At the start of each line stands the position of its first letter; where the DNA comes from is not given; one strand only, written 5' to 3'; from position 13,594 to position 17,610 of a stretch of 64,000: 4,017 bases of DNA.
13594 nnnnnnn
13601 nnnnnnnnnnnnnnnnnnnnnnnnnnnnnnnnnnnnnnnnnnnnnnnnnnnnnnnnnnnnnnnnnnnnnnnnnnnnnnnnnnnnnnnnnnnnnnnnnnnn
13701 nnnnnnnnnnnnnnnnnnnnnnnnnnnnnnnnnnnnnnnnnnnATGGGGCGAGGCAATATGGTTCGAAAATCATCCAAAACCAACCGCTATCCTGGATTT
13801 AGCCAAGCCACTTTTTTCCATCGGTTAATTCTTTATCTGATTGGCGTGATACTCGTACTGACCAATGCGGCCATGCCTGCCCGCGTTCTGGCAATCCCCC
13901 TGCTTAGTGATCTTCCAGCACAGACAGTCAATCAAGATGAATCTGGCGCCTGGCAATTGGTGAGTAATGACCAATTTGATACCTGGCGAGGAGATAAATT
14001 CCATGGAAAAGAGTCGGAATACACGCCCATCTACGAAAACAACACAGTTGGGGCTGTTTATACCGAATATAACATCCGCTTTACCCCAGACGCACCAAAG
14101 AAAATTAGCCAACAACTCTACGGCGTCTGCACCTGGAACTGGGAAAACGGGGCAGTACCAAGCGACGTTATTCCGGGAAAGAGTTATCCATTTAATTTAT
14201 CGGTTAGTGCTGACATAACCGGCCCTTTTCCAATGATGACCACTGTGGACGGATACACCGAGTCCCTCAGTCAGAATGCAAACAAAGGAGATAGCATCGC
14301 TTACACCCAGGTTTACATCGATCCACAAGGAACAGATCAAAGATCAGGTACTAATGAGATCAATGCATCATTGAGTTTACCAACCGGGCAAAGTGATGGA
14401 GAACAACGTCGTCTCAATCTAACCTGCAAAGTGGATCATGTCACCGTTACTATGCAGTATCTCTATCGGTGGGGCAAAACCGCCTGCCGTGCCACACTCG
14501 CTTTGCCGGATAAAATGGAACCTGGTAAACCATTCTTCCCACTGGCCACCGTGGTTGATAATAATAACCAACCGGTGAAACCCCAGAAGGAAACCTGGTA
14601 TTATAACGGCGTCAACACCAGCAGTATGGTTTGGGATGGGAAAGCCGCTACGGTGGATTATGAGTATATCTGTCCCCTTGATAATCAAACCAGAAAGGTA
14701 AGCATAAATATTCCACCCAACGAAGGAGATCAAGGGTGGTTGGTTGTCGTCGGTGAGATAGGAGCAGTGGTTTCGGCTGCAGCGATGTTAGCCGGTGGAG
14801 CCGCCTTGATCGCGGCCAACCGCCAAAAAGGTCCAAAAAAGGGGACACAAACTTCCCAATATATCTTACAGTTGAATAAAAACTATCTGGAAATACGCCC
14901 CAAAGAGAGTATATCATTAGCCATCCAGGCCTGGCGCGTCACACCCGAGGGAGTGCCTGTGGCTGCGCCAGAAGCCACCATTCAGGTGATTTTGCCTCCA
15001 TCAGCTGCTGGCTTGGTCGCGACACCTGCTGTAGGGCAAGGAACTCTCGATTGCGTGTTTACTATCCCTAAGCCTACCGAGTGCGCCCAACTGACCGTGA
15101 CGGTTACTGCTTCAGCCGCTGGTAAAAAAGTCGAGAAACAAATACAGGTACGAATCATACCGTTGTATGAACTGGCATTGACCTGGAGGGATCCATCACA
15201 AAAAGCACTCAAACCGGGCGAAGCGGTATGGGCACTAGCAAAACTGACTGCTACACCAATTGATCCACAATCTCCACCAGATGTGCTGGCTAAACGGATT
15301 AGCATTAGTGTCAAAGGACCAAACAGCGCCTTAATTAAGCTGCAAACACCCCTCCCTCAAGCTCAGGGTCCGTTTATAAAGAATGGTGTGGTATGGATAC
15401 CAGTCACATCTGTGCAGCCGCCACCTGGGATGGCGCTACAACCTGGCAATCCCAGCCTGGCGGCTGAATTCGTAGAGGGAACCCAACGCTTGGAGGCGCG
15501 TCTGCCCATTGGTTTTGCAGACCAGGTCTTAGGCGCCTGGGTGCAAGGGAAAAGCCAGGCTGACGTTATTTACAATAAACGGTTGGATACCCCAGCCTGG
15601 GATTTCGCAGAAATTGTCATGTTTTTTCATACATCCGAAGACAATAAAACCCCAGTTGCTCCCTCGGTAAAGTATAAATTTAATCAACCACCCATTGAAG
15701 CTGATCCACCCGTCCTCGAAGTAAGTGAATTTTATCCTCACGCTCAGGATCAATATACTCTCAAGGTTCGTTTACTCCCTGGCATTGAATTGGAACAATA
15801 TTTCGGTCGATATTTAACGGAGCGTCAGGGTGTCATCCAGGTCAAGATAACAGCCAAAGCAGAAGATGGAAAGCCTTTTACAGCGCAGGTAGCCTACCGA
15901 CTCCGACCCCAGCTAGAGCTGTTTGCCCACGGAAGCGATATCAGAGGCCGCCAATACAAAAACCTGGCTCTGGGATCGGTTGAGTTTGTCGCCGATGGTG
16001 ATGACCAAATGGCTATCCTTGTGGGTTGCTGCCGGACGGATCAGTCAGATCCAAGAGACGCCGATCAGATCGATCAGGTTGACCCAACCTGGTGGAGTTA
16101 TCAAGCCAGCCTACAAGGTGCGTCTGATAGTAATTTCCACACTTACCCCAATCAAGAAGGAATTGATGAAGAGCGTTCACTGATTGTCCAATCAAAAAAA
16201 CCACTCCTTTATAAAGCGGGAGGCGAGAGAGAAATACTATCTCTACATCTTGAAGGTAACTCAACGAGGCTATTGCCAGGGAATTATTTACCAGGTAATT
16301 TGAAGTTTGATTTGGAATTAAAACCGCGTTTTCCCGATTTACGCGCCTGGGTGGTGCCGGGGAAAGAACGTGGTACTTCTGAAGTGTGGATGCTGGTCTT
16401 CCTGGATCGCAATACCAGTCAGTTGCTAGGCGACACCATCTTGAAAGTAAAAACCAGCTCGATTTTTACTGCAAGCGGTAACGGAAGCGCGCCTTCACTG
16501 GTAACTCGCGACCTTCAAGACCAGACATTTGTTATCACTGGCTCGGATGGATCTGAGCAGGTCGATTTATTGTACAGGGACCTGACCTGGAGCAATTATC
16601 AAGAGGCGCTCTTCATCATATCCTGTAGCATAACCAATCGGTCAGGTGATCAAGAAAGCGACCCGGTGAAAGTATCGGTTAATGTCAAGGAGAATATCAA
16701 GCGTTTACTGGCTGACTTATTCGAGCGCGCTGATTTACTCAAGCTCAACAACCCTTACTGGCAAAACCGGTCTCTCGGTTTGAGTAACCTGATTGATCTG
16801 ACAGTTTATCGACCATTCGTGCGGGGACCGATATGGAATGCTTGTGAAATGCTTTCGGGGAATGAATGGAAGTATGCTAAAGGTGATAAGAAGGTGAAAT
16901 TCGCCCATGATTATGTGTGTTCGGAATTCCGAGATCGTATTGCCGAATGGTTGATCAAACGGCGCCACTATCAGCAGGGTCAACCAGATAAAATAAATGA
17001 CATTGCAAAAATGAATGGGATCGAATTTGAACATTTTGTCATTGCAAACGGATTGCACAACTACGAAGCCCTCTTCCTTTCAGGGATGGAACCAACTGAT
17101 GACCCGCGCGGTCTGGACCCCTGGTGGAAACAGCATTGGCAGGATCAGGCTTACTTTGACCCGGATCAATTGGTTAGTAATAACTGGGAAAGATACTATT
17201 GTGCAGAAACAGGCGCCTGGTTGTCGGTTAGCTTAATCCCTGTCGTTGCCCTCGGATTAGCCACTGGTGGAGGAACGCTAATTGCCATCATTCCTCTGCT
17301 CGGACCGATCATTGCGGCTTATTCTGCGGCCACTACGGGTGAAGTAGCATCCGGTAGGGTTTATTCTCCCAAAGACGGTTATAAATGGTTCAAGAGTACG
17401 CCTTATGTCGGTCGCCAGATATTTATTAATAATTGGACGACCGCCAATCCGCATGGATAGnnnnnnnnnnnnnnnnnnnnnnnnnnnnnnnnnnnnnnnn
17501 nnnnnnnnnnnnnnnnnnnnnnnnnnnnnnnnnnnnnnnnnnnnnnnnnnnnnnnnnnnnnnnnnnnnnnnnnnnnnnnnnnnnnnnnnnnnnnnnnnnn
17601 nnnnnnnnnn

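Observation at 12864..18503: Three-gene operon of uncharacterised envelope proteins ending in a zinc-ribbon/FHA reader: best candidate for an undescribed system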

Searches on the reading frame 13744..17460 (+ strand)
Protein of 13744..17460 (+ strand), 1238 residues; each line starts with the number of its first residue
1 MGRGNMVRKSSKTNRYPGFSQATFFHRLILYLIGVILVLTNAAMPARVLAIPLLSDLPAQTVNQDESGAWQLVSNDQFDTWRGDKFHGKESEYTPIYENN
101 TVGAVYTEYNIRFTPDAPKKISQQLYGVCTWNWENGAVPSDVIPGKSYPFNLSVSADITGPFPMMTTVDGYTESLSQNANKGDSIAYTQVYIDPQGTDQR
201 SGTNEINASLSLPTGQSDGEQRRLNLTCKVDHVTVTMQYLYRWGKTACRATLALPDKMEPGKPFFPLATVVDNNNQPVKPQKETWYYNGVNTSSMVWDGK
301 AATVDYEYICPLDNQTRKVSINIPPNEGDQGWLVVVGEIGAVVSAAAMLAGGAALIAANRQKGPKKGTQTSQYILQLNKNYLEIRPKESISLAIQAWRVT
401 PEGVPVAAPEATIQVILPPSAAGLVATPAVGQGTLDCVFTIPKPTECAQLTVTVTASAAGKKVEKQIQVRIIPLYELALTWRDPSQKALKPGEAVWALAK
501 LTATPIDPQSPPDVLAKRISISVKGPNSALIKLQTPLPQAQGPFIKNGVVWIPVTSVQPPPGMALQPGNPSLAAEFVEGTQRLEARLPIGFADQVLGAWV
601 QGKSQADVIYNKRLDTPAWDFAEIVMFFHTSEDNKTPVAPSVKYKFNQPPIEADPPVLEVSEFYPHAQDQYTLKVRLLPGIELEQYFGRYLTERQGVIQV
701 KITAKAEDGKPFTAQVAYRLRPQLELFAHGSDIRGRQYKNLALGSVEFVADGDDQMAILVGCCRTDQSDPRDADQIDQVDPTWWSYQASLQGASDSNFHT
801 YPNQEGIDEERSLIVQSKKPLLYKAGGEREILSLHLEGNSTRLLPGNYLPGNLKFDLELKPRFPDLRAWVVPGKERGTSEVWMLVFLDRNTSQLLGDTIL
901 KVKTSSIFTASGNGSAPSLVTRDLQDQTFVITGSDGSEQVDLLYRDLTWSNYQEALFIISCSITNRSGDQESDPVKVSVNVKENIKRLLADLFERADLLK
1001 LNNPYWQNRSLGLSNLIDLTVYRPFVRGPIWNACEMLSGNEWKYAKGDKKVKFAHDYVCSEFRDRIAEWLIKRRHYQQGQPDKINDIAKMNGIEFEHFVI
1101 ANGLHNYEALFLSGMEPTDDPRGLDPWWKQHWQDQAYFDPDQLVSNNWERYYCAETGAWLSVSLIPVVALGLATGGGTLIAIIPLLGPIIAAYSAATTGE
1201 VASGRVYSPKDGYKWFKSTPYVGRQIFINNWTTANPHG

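Call 5: search_protein_families(library=pfam, proteins=[window:13744-17460:+], max_evalue=1)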
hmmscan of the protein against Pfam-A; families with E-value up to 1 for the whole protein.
window:13744-17460:+ (1238 aa): 0 families

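Call 6: search_protein_families(library=ncbifam, proteins=[window:13744-17460:+], max_evalue=1)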
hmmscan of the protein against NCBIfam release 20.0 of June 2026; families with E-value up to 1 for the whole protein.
window:13744-17460:+ (1238 aa): 1 family
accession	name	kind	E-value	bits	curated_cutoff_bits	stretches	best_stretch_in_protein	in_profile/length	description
NF042436.1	OxoIsoapKin_OiaK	equivalog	0.05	12.3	700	1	858-912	45-101/451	3-oxo-isoapionate kinase OiaK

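Call 7: find_homologous_proteins(query=window:13744-17460:+)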
Query window:13744-17460:+ (1238 aa): 5 proteins with E <= 0.001 among 8000 candidates.
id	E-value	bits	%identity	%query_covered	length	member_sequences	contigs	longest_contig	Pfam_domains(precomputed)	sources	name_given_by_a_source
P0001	0.0e+0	2877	100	100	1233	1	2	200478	-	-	-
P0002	0.0e+0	1492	54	80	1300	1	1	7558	-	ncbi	-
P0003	0.0e+0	1254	45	83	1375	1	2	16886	-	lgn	-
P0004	8.0e-287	973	37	75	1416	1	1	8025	-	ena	-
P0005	6.2e-167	576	44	25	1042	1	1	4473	-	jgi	-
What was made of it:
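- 13744..17460 (+): g2: 1238-aa polytopic membrane protein and the core of the system. Four close homologues (call 7).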

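Call 8: find_encoding_contigs(protein=P0002, flank=10000)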
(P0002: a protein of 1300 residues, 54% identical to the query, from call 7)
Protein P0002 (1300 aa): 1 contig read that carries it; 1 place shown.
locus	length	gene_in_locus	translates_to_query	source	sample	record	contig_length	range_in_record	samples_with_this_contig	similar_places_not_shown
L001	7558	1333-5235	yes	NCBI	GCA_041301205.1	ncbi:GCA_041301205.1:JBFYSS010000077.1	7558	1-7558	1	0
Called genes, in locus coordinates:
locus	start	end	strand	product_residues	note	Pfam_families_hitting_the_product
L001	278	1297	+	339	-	-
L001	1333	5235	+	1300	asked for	-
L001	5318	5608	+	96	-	PF01503:PRA-PH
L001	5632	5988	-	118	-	-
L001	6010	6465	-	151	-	-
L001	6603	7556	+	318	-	?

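Call 9: find_encoding_contigs(protein=P0003, flank=10000)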
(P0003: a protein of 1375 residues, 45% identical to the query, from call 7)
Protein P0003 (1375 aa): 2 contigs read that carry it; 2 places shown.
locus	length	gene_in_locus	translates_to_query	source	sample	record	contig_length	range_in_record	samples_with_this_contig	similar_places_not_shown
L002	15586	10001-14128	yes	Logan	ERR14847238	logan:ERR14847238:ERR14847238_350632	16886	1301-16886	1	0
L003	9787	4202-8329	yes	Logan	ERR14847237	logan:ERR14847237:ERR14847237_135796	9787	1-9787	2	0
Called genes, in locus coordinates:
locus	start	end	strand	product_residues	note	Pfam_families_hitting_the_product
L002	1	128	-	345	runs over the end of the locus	PF00356:LacI, PF00532:Peripla_BP_1, PF13407:Peripla_BP_4, PF13377:Peripla_BP_3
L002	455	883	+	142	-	PF03724:META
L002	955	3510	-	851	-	PF06452:CBM9_1, PF02927:CelD_N, PF00759:Glyco_hydro_9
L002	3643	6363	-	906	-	PF01326:PPDK_N, PF27448:Rph_4th, PF00391:PEP-utilizers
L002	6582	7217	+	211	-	PF12844:HTH_19 (weak), PF13560:HTH_31, PF01381:HTH_3, PF07883:Cupin_2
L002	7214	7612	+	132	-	PF02579:Nitro_FeMo-Co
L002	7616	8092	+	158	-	-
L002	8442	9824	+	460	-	PF13347:MFS_2, PF07690:MFS_1, PF03209:PUCC (faint), PF07690:MFS_1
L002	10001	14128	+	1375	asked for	-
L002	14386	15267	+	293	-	PF01261:AP_endonuc_2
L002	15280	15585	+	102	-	?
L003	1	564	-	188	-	?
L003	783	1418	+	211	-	PF12844:HTH_19 (weak), PF13560:HTH_31, PF01381:HTH_3, PF07883:Cupin_2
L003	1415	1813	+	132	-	PF02579:Nitro_FeMo-Co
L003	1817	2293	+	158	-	-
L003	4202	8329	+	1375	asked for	-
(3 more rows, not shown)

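Call 10: find_encoding_contigs(protein=P0004, flank=10000)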
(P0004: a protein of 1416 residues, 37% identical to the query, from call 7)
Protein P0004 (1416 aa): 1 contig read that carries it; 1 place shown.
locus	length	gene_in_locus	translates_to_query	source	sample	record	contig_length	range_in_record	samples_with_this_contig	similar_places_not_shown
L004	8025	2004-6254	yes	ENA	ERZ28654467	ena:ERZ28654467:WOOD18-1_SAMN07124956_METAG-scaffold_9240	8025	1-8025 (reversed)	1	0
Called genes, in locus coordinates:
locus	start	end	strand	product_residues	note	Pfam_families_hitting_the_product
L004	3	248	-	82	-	?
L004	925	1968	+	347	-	-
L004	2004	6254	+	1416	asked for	-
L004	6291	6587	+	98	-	-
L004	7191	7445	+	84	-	-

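Call 18: search_protein_families(library=pfam, alignment_id=A1, max_evalue=1)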
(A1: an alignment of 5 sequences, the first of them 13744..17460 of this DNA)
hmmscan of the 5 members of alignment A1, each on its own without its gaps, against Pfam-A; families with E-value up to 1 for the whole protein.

A. member 1, window:13744-17460:+ (1238 aa): 0 families

B. families by the number of members that match (of 5 scanned): 5 families
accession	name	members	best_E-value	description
PF14725.11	DUF4466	1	0.017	Domain of unknown function (DUF4466)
PF07987.16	DUF1775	1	0.069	Domain of unkown function (DUF1775)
PF03771.21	SPDY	1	0.1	Domain of unknown function (DUF317)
PF23623.1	GBD_IRG7_N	1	0.22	IRG7 N-terminal galactose binding domain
PF17936.7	Big_6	1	0.31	Bacterial Ig domain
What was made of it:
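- On Bacterial adhesins / S-layer / Ig-like repeat proteins (Big, Invasin, SLH): Among the 5 close homologues only hits at E>=0.017 (call 18).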

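Call 20: find_related_loci(query=A1, collection=genome_contigs, flank=10000)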
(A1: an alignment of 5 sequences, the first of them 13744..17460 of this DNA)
Query A1 (1238 aa) in genome_contigs; peptide patterns used: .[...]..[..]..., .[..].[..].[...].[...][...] (x = any residue, [..] = any of these).
46 stretches matched a pattern; 4 encode a relative of the query (tblastn E <= 1e-3); 4 distinct loci.
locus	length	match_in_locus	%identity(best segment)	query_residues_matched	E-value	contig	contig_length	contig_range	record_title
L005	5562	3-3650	45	102-1238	0e+0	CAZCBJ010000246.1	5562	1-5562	MAG TPA_asm: uncultured Anaerolineaceae bacterium isolate SRP257756_co1_194 genome assembly, contig: NODE_13751_length_5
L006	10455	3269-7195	44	62-1229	0e+0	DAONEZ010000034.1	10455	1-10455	MAG TPA_asm: Anaerolineaceae bacterium isolate AMR_MDS_3856 NODE_7225_length_10455_cov_5.502019, whole genome shotgun se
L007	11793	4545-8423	42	7-1231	0e+0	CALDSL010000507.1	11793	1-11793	MAG TPA_asm: uncultured Anaerolineaceae bacterium isolate SRR3330211_bin.78_CONCOCT_v1.1_MAG genome assembly, contig: ER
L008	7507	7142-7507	33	4-128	3e-15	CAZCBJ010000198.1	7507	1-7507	MAG TPA_asm: uncultured Anaerolineaceae bacterium isolate SRP257756_co1_194 genome assembly, contig: NODE_9133_length_75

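Call 89: search_protein_families(library=padloc, proteins=[window:13744-17460:+], max_evalue=0.01)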
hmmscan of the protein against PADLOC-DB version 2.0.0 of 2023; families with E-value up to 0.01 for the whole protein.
window:13744-17460:+ (1238 aa): 0 families

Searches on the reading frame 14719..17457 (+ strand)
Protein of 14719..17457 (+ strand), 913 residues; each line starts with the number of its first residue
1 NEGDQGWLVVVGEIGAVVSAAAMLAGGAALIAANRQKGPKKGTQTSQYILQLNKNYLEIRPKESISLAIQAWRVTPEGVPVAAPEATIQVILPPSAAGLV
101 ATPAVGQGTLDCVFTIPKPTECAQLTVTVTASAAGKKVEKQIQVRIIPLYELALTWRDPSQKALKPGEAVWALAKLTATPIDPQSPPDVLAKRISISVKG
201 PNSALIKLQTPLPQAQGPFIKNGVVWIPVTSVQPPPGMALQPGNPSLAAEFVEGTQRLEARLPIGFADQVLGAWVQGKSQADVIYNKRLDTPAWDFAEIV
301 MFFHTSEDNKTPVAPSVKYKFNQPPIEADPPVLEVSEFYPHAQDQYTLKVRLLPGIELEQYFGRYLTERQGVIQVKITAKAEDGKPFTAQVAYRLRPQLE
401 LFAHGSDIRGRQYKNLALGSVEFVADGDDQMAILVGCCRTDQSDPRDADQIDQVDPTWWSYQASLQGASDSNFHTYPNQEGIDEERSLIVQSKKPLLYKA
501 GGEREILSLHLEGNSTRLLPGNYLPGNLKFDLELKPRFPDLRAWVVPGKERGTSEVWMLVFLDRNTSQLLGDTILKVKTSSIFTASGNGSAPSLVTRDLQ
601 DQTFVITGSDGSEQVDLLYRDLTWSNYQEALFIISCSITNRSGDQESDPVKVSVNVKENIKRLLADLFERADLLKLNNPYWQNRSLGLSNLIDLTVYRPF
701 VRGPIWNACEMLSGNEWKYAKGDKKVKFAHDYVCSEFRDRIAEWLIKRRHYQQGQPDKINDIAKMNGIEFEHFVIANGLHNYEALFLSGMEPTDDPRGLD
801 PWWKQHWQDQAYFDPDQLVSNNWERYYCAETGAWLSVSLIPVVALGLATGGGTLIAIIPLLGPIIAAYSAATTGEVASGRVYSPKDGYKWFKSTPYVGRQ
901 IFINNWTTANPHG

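Call 51: search_protein_representatives(alignment_id=A2)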
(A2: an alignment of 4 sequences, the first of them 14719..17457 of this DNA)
Query: 4 sequences, 916 profile positions. Proteins with E-value up to 0.001 (for the whole library): 338; up to 1e-10: 219; up to 1e-30: 122. The best 150 are listed.
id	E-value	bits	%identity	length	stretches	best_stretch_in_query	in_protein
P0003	0.0e+00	1589.5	-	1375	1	3-915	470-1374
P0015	0.0e+00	1252.7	-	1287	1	5-912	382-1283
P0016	0.0e+00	1115.7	-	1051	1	7-913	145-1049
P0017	0.0e+00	1021.0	-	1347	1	2-911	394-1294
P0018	3.1e-275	931.9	-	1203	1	5-908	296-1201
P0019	1.1e-224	764.7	-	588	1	325-913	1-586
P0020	9.0e-210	715.3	-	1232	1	5-851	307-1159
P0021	2.3e-206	704.0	-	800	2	141-915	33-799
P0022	6.6e-206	702.5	-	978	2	271-915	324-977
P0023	7.5e-194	662.6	-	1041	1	17-915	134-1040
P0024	2.3e-186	637.8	-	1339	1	2-812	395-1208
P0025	3.4e-176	604.2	-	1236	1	5-823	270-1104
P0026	1.1e-175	602.5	-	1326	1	5-811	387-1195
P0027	6.2e-164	563.6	-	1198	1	4-846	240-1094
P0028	3.8e-157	541.1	-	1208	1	15-853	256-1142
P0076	1.5e-64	234.8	-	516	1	388-892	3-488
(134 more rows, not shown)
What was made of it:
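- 13744..17460 (+): 338 family clusters found with the post-TM2 profile (call 51).
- The exhaustive profile search gives 338 clusters, 122 of them at E<=1e-30 (call 51).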

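Call 63: search_protein_families(library=pfam, alignment_id=A6, max_evalue=0.001)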
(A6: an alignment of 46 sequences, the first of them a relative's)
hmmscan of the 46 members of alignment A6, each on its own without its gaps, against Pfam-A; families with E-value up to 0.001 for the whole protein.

A. member 1, P0062 (1266 aa): 0 families

B. families by the number of members that match (of 46 scanned): 3 families
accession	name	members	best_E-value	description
PF18565.7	Glyco_hydro2_C5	1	1.4e-05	Glycoside hydrolase family 2 C-terminal domain 5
PF09134.16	Invasin_D3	1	0.0002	Invasin, domain 3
PF13573.12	SprB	1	0.00031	SprB repeat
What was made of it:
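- On Bacterial adhesins / S-layer / Ig-like repeat proteins (Big, Invasin, SLH): Among 46 relatives, single marginal hits (call 63).
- Checked: The only hints are marginal Invasin_D3/SprB/GH2_C5 hits in single relatives (call 63).
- Single relatives give marginal Invasin_D3, SprB and GH2_C5 hits (call 63).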

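Call 69: find_encoding_contigs(protein=P0076, flank=10000, max_places=3)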
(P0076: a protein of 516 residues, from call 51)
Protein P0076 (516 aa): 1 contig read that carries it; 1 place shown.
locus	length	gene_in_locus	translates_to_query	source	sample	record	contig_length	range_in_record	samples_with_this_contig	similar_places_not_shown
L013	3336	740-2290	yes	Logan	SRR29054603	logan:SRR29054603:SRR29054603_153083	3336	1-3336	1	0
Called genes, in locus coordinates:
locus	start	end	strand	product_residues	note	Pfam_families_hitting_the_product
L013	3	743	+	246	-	?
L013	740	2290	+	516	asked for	-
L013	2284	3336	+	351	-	?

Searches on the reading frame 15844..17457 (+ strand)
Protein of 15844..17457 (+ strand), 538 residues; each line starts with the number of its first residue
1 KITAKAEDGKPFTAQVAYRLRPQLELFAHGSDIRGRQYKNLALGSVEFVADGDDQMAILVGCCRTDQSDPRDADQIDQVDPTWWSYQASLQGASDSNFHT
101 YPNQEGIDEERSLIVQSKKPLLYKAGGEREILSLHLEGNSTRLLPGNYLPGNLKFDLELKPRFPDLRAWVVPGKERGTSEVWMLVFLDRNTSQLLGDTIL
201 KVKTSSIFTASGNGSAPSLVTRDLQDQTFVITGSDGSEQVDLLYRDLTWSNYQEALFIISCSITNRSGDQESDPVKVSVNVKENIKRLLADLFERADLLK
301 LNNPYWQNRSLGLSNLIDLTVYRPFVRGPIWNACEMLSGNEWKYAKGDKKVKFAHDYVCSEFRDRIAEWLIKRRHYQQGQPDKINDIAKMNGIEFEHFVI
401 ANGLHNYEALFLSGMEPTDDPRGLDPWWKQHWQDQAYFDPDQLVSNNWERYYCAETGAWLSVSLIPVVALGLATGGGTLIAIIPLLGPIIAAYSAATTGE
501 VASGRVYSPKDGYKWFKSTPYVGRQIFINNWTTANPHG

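Call 101: search_dna_similar(query=window:15844-17457:+, collection=plasmids, mode=protein, max_evalue=0.001, max_rows=15)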
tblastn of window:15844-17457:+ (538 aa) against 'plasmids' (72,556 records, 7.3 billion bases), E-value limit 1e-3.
No match.

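Call 102: search_dna_similar(query=window:15844-17457:+, collection=phages, mode=protein, max_evalue=0.001, max_rows=10)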
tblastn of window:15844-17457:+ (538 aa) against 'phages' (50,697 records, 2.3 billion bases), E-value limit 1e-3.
No match.
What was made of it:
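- No relative in 72,556 plasmids or 50,697 phages (calls 101, 102).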
